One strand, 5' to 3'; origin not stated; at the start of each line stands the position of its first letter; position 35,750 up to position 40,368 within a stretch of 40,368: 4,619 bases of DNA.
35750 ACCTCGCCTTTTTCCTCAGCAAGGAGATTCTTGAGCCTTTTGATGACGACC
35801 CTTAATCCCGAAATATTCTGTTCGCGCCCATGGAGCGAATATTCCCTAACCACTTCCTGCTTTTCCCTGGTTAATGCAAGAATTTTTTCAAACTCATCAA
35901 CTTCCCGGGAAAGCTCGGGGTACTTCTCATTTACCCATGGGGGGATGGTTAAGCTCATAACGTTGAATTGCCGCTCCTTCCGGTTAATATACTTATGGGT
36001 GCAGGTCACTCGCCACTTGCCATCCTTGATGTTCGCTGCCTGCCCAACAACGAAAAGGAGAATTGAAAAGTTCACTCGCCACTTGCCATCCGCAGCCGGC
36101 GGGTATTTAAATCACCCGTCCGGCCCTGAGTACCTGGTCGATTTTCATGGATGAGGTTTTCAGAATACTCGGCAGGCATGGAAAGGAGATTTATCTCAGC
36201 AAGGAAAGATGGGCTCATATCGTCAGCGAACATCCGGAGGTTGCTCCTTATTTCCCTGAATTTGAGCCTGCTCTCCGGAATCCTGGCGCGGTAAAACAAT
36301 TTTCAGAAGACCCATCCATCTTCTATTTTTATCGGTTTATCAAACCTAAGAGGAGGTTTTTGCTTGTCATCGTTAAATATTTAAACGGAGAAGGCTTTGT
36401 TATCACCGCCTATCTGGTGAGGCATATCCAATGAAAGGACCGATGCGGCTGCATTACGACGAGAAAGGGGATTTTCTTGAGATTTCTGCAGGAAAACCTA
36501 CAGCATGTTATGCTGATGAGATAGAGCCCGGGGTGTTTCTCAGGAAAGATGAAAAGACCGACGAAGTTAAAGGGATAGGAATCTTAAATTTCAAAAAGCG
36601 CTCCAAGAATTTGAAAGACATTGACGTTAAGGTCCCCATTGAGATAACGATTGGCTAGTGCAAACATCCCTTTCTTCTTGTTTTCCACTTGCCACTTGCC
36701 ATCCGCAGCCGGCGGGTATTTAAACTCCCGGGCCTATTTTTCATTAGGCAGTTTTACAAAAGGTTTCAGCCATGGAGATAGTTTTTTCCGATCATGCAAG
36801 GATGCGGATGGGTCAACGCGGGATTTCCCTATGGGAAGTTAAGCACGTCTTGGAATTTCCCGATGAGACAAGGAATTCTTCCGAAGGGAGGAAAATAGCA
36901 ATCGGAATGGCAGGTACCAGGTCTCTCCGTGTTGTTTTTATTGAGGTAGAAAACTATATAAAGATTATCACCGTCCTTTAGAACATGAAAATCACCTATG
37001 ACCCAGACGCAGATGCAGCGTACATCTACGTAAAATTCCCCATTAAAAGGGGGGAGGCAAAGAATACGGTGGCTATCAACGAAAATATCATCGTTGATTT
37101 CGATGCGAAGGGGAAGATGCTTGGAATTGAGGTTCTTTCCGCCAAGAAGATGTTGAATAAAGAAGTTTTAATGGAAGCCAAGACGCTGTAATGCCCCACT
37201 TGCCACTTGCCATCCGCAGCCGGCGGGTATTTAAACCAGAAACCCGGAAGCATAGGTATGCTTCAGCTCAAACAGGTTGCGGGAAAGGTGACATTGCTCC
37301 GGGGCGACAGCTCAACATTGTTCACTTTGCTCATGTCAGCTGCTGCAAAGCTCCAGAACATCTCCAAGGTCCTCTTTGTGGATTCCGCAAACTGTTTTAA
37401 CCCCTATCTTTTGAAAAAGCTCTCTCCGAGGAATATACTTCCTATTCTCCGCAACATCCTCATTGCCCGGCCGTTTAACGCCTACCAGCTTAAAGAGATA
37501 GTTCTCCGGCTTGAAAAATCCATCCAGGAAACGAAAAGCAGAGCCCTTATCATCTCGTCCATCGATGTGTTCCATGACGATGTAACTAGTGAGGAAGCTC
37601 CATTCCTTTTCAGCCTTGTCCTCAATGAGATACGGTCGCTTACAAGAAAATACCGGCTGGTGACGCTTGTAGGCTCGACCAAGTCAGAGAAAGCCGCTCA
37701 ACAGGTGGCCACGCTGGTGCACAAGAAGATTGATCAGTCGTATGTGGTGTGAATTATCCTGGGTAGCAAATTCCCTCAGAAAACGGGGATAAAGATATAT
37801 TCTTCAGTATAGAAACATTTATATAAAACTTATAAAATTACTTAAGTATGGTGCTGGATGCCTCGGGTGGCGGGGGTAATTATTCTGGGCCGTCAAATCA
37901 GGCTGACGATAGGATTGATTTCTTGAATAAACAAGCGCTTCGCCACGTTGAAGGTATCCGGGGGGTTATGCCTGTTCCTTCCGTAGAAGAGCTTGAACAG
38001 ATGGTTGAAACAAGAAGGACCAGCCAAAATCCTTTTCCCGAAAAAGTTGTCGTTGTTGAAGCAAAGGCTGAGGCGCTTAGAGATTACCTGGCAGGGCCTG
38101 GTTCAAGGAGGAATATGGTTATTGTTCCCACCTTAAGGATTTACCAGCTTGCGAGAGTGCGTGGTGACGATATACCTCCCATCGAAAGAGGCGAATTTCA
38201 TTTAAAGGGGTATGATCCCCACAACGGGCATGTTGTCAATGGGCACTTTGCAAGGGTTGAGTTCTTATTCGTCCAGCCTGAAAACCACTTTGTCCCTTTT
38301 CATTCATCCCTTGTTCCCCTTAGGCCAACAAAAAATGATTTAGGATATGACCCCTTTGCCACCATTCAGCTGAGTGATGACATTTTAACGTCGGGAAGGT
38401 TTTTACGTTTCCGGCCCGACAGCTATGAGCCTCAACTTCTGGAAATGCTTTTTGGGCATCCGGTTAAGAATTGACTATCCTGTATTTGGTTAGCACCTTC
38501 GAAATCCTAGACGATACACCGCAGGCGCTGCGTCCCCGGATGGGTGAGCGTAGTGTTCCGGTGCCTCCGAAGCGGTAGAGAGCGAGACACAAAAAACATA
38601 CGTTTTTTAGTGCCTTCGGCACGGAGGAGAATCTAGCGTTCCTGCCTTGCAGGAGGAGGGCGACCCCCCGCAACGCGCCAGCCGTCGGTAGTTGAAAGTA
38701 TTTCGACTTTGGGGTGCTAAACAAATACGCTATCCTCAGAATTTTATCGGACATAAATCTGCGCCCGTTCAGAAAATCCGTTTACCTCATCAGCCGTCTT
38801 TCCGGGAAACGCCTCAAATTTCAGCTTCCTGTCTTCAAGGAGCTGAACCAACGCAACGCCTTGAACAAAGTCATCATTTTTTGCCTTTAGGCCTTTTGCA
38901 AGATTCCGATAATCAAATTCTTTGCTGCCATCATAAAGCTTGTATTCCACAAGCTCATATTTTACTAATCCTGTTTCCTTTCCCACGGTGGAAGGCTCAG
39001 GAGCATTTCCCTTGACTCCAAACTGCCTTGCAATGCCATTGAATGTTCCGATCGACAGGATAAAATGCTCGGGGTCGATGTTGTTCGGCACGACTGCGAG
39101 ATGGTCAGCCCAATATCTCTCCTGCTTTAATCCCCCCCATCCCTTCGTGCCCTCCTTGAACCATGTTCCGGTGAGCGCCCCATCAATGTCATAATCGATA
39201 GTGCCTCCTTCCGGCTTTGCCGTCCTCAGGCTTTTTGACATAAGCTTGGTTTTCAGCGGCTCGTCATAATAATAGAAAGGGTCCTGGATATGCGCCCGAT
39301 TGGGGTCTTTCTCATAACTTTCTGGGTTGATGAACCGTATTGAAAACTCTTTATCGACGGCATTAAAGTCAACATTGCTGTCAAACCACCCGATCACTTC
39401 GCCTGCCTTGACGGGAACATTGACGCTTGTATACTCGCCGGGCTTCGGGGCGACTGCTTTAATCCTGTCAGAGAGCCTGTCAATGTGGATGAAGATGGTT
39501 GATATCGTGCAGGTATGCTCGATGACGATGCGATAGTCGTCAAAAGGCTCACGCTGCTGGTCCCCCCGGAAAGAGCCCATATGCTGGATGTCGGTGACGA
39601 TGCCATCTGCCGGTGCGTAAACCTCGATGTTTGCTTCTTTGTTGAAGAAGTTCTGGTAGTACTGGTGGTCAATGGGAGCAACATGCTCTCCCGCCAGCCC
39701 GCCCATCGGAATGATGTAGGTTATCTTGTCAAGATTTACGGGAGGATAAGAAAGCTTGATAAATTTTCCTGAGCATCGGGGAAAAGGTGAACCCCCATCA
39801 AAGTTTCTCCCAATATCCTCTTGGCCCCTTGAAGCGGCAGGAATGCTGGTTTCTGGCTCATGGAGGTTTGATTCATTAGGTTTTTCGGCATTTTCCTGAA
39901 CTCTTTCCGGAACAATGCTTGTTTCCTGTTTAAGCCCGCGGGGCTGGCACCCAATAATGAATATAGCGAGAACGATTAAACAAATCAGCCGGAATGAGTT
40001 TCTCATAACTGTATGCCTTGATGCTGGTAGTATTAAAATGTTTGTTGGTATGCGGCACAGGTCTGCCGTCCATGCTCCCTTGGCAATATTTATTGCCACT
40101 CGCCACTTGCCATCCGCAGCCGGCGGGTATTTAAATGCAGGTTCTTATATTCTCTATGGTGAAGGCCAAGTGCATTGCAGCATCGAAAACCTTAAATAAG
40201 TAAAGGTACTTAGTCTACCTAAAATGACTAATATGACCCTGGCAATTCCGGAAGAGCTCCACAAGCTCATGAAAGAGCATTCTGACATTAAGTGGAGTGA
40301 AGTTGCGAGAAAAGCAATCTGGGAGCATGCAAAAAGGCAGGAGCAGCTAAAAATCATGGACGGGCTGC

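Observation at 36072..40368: Four near-identical 40-nt repeats, each heading a different small gene cassette: an integron-like array without attC features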

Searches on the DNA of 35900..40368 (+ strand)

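Call 36: search_rna_families(source=window, start=35900, end=40368, threshold=evalue, max_evalue=5)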
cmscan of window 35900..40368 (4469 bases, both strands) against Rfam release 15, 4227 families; matches with E-value up to 5: 0.
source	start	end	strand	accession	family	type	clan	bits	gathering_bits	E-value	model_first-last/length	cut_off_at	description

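Call 91: search_dna_similar(query=window:35960-37260:+, collection=plasmids, mode=distant, max_rows=5)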
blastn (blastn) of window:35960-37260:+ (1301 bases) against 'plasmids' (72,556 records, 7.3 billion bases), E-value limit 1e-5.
No match.

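Call 92: search_dna_similar(query=window:35960-37260:+, collection=phages, mode=distant, max_rows=5)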
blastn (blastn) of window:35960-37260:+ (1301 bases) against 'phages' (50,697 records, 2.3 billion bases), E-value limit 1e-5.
No match.

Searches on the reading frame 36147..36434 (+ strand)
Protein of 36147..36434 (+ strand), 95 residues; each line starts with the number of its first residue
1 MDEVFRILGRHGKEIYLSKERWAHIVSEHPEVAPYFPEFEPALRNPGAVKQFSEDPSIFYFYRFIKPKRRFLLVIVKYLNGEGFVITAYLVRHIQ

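Call 10: search_protein_families(library=pfam, proteins=[window:36147-36434:+], max_evalue=0.01)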
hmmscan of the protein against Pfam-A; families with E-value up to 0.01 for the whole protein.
window:36147-36434:+ (95 aa): 1 family
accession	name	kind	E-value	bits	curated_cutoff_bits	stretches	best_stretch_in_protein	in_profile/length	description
PF18810.6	PBECR2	-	0.00026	21.6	27.1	1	11-88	21-101/120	phage-Barnase-EndoU-ColicinE5/D-RelE like nuclease2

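Call 30: find_encoding_contigs(protein=window:36147-36434:+, flank=10000, max_places=10)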
Protein window:36147-36434:+ (95 aa): no gene with exactly this product is on record in the collection.

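Call 69: search_protein_families(library=padloc, proteins=[window:36147-36434:+], max_evalue=0.01)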
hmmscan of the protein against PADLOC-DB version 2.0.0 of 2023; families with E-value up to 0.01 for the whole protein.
window:36147-36434:+ (95 aa): 0 families

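Call 75: search_protein_families(library=ncbifam, proteins=[window:36147-36434:+], max_evalue=0.01)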
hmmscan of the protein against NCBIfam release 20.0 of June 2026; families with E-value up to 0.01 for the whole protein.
window:36147-36434:+ (95 aa): 0 families

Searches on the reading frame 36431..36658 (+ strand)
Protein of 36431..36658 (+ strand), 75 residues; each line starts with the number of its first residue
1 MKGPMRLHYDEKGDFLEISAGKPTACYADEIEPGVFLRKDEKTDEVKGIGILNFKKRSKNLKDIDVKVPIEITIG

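Call 10: search_protein_families(library=pfam, proteins=[window:36431-36658:+], max_evalue=0.01)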
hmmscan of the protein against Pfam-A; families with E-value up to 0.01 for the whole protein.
window:36431-36658:+ (75 aa): 1 family
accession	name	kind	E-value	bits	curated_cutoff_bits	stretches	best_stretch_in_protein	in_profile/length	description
PF10049.14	DUF2283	-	3.7e-05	24.3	23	1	7-55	2-49/49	Protein of unknown function (DUF2283)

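Call 69: search_protein_families(library=padloc, proteins=[window:36431-36658:+], max_evalue=0.01)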
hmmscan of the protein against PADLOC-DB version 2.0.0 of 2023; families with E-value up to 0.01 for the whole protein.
window:36431-36658:+ (75 aa): 0 families

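Call 75: search_protein_families(library=ncbifam, proteins=[window:36431-36658:+], max_evalue=0.01)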
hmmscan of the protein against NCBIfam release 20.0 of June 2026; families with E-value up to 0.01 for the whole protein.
window:36431-36658:+ (75 aa): 0 families

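Call 84: find_encoding_contigs(protein=window:36431-36658:+, flank=10000, max_places=10)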
Protein window:36431-36658:+ (75 aa): no gene with exactly this product is on record in the collection.

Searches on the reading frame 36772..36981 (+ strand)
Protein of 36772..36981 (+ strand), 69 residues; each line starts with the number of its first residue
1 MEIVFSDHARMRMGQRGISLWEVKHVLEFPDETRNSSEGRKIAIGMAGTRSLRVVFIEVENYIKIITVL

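Call 10: search_protein_families(library=pfam, proteins=[window:36772-36981:+], max_evalue=0.01)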
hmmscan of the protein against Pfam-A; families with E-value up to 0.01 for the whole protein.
window:36772-36981:+ (69 aa): 2 families
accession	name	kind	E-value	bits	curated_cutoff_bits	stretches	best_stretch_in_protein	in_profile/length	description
PF14076.12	DUF4258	-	1.5e-10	41.7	25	1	5-68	1-69/71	Domain of unknown function (DUF4258)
PF04365.19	BrnT_toxin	-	6.4e-07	30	34.5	1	20-67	23-69/77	Ribonuclease toxin, BrnT, of type II toxin-antitoxin system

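Call 16: find_encoding_contigs(protein=window:36772-36981:+, flank=10000, max_places=10)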
Protein window:36772-36981:+ (69 aa): no gene with exactly this product is on record in the collection.

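Call 69: search_protein_families(library=padloc, proteins=[window:36772-36981:+], max_evalue=0.01)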
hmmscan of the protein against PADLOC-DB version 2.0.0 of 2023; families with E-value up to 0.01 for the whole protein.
window:36772-36981:+ (69 aa): 0 families

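Call 75: search_protein_families(library=ncbifam, proteins=[window:36772-36981:+], max_evalue=0.01)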
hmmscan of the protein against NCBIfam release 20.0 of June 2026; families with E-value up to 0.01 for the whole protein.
window:36772-36981:+ (69 aa): 0 families

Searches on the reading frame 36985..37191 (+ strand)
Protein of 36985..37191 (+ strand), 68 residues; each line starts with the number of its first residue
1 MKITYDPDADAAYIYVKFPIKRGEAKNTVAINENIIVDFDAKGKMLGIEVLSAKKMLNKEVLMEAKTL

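Call 10: search_protein_families(library=pfam, proteins=[window:36985-37191:+], max_evalue=0.01)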
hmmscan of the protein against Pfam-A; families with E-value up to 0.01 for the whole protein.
window:36985-37191:+ (68 aa): 1 family
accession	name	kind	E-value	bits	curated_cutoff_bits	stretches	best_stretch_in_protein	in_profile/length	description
PF10049.14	DUF2283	-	3e-17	63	23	1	2-54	1-49/49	Protein of unknown function (DUF2283)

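Call 14: find_encoding_contigs(protein=window:36985-37191:+, flank=10000, max_places=10)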
Protein window:36985-37191:+ (68 aa): no gene with exactly this product is on record in the collection.

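Call 69: search_protein_families(library=padloc, proteins=[window:36985-37191:+], max_evalue=0.01)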
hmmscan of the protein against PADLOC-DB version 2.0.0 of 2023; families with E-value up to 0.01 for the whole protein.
window:36985-37191:+ (68 aa): 0 families

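Call 75: search_protein_families(library=ncbifam, proteins=[window:36985-37191:+], max_evalue=0.01)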
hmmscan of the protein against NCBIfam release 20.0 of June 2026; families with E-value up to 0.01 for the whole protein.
window:36985-37191:+ (68 aa): 0 families
